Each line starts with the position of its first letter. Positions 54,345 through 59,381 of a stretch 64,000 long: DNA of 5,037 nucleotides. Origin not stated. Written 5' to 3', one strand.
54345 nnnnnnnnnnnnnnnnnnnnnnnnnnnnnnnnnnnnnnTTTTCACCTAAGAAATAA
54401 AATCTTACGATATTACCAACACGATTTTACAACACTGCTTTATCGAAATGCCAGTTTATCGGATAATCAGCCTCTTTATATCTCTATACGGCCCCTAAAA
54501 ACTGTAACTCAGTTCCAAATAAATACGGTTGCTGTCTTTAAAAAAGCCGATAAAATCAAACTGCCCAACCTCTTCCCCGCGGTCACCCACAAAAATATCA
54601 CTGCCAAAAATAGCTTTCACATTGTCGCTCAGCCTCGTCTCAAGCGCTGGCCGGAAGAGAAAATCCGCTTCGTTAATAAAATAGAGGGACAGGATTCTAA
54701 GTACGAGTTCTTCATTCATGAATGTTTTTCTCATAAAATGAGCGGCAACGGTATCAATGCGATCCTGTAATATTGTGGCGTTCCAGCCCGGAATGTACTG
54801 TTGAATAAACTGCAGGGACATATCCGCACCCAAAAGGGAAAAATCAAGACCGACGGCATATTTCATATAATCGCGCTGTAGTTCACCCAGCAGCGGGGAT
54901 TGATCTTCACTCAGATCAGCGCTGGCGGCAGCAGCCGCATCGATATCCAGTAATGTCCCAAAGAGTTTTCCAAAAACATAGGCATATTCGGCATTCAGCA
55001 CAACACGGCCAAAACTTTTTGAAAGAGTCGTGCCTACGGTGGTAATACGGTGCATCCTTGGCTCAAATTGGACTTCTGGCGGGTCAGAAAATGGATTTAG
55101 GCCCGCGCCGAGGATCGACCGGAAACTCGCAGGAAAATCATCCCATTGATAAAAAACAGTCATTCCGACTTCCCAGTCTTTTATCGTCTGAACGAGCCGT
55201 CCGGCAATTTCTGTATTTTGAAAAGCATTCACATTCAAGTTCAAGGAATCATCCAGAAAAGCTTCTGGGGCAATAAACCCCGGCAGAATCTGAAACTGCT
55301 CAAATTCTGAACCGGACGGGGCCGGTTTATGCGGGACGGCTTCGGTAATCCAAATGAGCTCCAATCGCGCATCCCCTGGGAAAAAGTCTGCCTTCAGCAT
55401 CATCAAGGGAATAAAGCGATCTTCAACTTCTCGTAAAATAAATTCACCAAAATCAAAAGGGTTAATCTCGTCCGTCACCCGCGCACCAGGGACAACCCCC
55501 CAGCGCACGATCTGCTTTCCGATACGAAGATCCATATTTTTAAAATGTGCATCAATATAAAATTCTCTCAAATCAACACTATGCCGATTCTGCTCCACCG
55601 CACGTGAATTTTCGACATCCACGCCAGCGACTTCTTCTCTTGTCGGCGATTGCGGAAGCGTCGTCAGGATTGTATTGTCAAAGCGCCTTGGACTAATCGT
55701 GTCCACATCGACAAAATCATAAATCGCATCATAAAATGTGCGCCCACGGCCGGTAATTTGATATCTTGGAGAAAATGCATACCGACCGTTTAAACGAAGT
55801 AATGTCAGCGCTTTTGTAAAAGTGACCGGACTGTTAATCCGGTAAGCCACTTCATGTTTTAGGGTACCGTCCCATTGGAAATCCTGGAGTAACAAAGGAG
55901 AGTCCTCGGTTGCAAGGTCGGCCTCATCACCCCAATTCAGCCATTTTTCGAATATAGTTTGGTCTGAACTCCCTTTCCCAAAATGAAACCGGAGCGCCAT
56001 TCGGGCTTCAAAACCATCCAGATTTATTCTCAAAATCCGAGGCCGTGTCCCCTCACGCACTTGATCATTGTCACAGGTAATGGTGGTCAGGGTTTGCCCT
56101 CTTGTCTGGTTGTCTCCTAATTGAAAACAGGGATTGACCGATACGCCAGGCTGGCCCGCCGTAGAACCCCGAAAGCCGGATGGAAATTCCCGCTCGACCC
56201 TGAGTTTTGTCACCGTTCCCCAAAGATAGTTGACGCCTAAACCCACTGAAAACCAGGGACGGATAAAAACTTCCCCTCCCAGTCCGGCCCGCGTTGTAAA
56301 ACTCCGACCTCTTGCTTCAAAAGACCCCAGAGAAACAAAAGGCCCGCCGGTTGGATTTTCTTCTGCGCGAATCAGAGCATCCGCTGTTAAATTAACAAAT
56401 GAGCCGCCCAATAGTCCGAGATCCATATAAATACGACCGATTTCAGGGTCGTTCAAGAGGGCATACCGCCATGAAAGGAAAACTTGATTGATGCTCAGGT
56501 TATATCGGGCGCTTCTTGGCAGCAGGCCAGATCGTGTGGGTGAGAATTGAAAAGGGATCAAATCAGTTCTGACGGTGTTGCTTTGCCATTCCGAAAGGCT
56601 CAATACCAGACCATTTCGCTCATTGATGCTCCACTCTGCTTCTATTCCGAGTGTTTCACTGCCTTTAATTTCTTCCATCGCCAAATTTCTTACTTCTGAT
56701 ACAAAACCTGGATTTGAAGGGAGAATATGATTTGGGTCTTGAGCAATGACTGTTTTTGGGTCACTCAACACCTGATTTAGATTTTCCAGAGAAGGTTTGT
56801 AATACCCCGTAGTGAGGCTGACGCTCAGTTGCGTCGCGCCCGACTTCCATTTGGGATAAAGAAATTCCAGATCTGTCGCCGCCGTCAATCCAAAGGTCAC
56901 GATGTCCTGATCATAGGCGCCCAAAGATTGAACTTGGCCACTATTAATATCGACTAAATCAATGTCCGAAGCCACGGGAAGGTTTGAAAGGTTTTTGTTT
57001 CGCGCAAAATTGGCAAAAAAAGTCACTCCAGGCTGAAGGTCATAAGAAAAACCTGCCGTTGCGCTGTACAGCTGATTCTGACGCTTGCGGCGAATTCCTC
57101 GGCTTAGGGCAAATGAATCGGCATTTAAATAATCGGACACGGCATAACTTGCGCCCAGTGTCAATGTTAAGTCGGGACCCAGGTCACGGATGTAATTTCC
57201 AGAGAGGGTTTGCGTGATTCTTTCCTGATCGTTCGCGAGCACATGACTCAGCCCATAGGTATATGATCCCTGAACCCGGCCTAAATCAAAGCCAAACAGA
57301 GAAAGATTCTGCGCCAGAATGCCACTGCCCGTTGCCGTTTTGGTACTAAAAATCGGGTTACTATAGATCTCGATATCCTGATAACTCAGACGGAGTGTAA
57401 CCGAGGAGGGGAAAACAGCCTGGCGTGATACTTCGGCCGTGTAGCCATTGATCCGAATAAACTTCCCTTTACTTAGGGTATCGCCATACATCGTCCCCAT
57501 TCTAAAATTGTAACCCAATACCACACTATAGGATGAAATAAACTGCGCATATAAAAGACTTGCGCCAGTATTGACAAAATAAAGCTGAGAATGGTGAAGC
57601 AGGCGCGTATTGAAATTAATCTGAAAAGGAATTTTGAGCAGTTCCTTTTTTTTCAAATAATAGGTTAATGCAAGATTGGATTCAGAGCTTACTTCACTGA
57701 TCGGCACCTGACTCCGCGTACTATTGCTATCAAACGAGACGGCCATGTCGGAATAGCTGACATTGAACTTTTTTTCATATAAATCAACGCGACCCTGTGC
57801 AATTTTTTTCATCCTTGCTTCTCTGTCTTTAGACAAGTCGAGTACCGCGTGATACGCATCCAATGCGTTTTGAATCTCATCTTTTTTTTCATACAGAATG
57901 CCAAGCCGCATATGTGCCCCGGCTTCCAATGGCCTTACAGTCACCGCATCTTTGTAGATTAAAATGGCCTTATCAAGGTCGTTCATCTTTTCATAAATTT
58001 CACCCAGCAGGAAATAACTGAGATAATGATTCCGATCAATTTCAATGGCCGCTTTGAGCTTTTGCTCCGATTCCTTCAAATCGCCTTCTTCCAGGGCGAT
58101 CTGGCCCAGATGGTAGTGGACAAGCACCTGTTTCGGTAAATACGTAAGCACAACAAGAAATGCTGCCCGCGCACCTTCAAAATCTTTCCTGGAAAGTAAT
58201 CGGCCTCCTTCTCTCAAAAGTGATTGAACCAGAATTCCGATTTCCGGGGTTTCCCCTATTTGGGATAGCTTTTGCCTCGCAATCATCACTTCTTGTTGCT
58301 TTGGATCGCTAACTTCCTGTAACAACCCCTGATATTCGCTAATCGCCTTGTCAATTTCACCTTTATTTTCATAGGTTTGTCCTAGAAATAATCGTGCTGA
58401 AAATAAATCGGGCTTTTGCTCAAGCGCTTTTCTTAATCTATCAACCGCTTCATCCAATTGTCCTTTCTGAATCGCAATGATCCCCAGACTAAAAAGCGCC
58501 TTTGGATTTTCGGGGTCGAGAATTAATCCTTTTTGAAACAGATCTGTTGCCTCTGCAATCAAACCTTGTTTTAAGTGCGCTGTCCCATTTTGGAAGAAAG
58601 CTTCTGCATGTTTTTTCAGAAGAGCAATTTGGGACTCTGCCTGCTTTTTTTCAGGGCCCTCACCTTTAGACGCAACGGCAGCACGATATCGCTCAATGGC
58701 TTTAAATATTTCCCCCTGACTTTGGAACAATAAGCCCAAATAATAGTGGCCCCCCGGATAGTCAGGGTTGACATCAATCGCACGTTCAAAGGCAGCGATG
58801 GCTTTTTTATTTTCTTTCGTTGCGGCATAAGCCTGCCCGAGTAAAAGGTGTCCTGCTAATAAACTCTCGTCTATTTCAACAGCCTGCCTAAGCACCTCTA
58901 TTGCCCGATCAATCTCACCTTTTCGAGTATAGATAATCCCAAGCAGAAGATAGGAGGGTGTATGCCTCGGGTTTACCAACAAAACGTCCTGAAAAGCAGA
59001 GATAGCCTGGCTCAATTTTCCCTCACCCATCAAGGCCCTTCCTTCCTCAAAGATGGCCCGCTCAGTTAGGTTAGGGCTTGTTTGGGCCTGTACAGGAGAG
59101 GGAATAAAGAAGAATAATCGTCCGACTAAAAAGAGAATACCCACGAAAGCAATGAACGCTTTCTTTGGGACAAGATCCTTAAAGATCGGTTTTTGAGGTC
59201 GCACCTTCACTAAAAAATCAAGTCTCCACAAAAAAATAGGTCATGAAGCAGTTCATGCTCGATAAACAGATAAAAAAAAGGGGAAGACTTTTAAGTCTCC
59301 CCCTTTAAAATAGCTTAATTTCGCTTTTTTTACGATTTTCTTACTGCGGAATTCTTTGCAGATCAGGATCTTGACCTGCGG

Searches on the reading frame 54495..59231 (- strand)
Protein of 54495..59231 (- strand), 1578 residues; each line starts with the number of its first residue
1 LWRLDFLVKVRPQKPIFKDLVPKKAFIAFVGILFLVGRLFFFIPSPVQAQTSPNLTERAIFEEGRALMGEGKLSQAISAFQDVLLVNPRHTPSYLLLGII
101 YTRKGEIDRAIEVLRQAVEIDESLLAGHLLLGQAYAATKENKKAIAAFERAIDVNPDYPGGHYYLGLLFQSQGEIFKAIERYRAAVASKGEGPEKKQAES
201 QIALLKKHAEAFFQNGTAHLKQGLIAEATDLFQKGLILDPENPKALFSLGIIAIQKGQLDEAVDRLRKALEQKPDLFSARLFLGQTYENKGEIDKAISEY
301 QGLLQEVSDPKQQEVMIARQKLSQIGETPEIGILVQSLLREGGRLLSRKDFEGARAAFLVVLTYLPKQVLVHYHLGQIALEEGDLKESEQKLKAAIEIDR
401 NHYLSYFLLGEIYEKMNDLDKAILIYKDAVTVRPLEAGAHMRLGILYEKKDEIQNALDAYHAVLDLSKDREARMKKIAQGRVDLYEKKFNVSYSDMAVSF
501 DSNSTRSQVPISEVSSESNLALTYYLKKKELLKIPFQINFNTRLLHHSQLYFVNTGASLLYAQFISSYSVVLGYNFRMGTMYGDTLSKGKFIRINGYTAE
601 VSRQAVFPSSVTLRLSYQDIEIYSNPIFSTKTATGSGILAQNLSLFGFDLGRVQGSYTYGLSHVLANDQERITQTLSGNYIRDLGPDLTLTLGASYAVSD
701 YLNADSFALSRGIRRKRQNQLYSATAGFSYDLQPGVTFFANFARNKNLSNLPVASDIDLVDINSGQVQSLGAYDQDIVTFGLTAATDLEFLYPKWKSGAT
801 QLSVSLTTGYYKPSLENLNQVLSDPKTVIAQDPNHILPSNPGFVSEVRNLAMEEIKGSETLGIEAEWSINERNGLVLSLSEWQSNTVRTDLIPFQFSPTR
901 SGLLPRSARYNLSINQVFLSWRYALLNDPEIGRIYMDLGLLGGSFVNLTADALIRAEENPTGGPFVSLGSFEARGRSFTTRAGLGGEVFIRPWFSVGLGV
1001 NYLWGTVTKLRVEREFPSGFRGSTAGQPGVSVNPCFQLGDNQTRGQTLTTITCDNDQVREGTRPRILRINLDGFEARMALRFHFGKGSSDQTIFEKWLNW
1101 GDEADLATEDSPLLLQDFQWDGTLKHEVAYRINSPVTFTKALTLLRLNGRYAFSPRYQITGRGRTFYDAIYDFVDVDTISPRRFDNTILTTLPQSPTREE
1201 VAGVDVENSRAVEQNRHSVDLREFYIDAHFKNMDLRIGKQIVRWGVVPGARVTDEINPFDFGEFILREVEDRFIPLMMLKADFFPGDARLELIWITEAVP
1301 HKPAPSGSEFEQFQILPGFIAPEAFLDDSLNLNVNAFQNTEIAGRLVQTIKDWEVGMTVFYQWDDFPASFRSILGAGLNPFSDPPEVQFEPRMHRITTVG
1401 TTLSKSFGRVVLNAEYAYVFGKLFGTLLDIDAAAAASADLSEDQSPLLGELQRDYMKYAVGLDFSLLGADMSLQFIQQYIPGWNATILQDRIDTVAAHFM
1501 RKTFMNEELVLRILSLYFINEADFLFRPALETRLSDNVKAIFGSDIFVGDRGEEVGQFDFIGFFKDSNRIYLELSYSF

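Call 6: search_protein_families(library=pfam, proteins=[window:54495-59231:-], max_evalue=1)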
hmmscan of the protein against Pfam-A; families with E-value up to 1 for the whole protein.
window:54495-59231:- (1578 aa): 35 families (the best 25 are shown)
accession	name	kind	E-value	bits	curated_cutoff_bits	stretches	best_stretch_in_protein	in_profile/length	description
PF07719.23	TPR_2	-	1.8e-47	155.9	27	9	127-158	3-34/34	Tetratricopeptide repeat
PF13432.12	TPR_16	-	3.6e-41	139.6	32.7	6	62-121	2-61/65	Tetratricopeptide repeat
PF00515.34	TPR_1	-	5.2e-40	134.1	27.8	7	128-158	4-34/34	Tetratricopeptide repeat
PF13414.12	TPR_11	-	1.2e-38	131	26.8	6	132-173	1-42/42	TPR repeat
PF13181.12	TPR_8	-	1.6e-35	118.7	25.7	6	92-122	2-32/34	Tetratricopeptide repeat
PF14559.12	TPR_19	-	5.3e-30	104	25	7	220-275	2-57/68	Tetratricopeptide repeat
PF13431.12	TPR_17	-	1.9e-29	99.8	24.4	4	231-263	1-33/34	Tetratricopeptide repeat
PF13176.12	TPR_7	-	4.4e-24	82.9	27.9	4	94-122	2-30/36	Tetratricopeptide repeat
PF13428.12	TPR_14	-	7.1e-23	79.2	23.5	4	127-166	3-42/44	Tetratricopeptide repeat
PF13424.12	TPR_12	-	8.2e-22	77.6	30.1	6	372-433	6-75/77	Tetratricopeptide repeat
PF13371.12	TPR_9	-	6.7e-19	68.1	35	4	131-202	1-72/73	Tetratricopeptide repeat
PF13174.12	TPR_6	-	3.4e-18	65.4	26.3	2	129-157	4-32/33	Tetratricopeptide repeat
PF23914.1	TPR_CcmH_CycH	-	1.2e-13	51.7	42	2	217-308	58-152/158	Cytochrome c-type biogenesis protein H TPR domain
PF06980.17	DUF1302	-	1.2e-12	48.1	23.2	1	1142-1439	86-383/541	Protein of unknown function (DUF1302)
PF12895.13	ANAPC3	-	3.2e-12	47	27.2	3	84-150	16-81/82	Anaphase-promoting complex, cyclosome, subunit 3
PF24575.1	TPR_Slam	-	6.4e-12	46.3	35.2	1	246-287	50-91/104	Surface lipoprotein assembly modifier, N-terminal TPR repeats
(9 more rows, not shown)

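Call 7: search_protein_families(library=ncbifam, proteins=[window:54495-59231:-], max_evalue=1)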
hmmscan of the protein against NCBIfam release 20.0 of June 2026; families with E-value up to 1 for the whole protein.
window:54495-59231:- (1578 aa): 42 families (the best 25 are shown)
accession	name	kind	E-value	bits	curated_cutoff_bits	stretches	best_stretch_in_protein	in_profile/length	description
NF040959.1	MamA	equivalog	1.8e-47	161.4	200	3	206-301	68-163/204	magnetosome protein MamA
TIGR02917.1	PEP_TPR_lipo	equivalog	1.7e-39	135.4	312.2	4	64-190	506-632/899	XrtA/PEP-CTERM system TPR-repeat protein PrsT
TIGR02521.1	type_IV_pilW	equivalog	3e-29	102.2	154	5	371-442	33-104/234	type IV pilus biogenesis/stability protein PilW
NF033762.1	social_mot_Tgl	equivalog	9.3e-24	84.1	225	3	206-307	28-130/252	social motility TPR repeat lipoprotein Tgl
NF033758.1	gliding_GltE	equivalog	1.4e-22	80.3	225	3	232-315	75-158/411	adventurous gliding motility TPR repeat lipoprotein GltE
TIGR02552.1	LcrH_SycD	equivalog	1.7e-21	76.3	104.8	5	59-156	20-117/136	SycD/LcrH family type III secretion system chaperone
TIGR02795.1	tol_pal_ybgF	equivalog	3.7e-20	72.7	90.1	3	344-428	11-101/119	tol-pal system protein YbgF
NF008757.0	PRK11788.1-5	equivalog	1.3e-19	70.6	363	3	72-277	50-248/388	lipopolysaccharide assembly protein LapB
NF002725.1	PRK02603.1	equivalog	1.9e-18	67.1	143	4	206-296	32-125/173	photosystem I assembly protein Ycf3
NF047507.1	TPR_BatC_Lepto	exception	9.6e-17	61.2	175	3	340-459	29-152/214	TPR repeat-containing protein BatC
NF008755.0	PRK11788.1-3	equivalog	2.8e-16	59.9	430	3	243-319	37-111/388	lipopolysaccharide assembly protein LapB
TIGR00990.1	3a0801s09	subfamily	1.8e-15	56.6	757.25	2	74-269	382-568/615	mitochondrial import receptor subunit TOM70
NF008391.2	PRK11189.1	equivalog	3.5e-15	56.3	250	3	207-302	63-158/297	lipoprotein NlpI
NF008756.0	PRK11788.1-4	equivalog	9.3e-14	51.2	474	2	74-278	52-249/389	lipopolysaccharide assembly protein LapB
NF033920.0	C39_PA2778_fam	equivalog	1e-13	51.3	150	5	50-155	149-254/255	PA2778 family cysteine peptidase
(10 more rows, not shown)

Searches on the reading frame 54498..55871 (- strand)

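Call 38: search_protein_families(library=pfam, proteins=[window:54498-55871:-], max_evalue=10)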
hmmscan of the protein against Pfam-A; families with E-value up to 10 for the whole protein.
window:54498-55871:- (458 aa): 1 family
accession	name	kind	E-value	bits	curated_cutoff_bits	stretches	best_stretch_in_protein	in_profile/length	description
PF06980.17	DUF1302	-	4e-14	53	23.2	1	24-322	88-386/541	Protein of unknown function (DUF1302)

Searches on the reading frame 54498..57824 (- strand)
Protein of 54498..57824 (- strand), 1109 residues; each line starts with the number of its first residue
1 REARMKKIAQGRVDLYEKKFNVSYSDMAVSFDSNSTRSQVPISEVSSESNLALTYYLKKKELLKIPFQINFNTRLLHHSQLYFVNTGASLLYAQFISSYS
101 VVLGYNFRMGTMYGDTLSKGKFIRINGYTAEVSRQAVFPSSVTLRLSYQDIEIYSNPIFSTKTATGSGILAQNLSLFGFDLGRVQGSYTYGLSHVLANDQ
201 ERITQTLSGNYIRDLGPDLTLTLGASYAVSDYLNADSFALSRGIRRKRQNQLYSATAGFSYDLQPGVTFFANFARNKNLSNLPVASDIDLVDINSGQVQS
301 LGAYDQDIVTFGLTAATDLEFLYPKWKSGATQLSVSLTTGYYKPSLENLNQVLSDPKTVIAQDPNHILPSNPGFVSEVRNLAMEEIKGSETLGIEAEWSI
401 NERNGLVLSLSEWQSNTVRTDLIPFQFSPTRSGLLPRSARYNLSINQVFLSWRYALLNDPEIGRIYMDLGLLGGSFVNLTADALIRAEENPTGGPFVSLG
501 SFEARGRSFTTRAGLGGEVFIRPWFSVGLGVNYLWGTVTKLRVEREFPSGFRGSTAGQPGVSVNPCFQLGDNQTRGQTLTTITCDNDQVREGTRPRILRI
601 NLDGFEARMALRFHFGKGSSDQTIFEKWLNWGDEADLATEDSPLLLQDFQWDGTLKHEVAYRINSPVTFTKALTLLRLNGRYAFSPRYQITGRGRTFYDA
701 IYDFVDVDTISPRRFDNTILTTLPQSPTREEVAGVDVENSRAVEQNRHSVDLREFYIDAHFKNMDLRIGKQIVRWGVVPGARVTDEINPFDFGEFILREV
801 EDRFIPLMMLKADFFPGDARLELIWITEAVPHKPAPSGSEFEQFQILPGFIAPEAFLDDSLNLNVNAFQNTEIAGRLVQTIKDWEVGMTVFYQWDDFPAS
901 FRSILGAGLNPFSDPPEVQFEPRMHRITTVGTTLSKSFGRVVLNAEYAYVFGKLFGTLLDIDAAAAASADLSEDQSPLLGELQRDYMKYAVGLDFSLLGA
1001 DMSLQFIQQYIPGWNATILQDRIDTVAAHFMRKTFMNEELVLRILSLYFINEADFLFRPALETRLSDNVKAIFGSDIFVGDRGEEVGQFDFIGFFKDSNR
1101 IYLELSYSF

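Call 59: search_solved_structures(query=window:54498-57824:-, max_evalue=1)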
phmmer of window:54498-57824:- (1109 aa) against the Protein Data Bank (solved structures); distinct sequences matched with E-value up to 1: 0.

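Call 64: find_homologous_proteins(query=window:54498-57791:-, max_evalue=0.001)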
Query window:54498-57791:- (1098 aa): 7 proteins with E <= 0.001 among 8000 candidates.
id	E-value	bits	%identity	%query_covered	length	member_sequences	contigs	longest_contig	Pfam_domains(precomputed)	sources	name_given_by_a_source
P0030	0.0e+0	2496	100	100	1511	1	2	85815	PF25063.1,PF13431.13,PF23914.2,PF25060.1,PF13414.13,PF06980.18,PF25058.2,PF13176.13,PF13428.13,PF14559.13,PF24575.2,PF13371.13,PF17874.8,PF00515.35,PF12895.14,PF13424.13,PF21033.5,PF13432.13,PF13181.13,PF07719.24,PF13174.13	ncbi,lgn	-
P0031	0.0e+0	1861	74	100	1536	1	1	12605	PF25063.1,PF13431.13,PF23914.2,PF13414.13,PF06980.18,PF13176.13,PF13428.13,PF14559.13,PF24575.2,PF13371.13,PF00515.35,PF12895.14,PF13424.13,PF21033.5,PF13432.13,PF13181.13,PF07719.24,PF13174.13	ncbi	ncbi:MAG: DUF1302 family protein [Nitrospiria bacterium]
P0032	0.0e+0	1527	61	100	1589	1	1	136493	PF25063.1,PF13431.13,PF23914.2,PF13414.13,PF06980.18,PF13176.13,PF13428.13,PF14559.13,PF24575.2,PF13371.13,PF00515.35,PF12895.14,PF13424.13,PF21033.5,PF13432.13,PF13181.13,PF07719.24,PF13174.13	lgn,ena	-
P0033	0.0e+0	1494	60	100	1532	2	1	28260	PF25063.1,PF13431.13,PF23914.2,PF13414.13,PF06980.18,PF25058.2,PF13176.13,PF13428.13,PF25064.2,PF14559.13,PF24575.2,PF13371.13,PF17874.8,PF00515.35,PF12895.14,PF13424.13,PF21033.5,PF13432.13,PF13429.13,PF13181.13,PF07719.24,PF13174.13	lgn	-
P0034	0.0e+0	1328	54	100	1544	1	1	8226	PF25063.1,PF13431.13,PF23914.2,PF25062.2,PF13414.13,PF06980.18,PF25058.2,PF13176.13,PF13428.13,PF25064.2,PF13374.13,PF14559.13,PF24575.2,PF13371.13,PF17874.8,PF00515.35,PF12895.14,PF13424.13,PF21033.5,PF13432.13,PF13181.13,PF07719.24,PF13174.13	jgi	-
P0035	0.0e+0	1067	65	64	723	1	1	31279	PF06980.18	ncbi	ncbi:hypothetical protein MNBD_NITROSPIRAE01-1325, partial [hydrothermal vent metagenome]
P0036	2.0e-5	41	40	7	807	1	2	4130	-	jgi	-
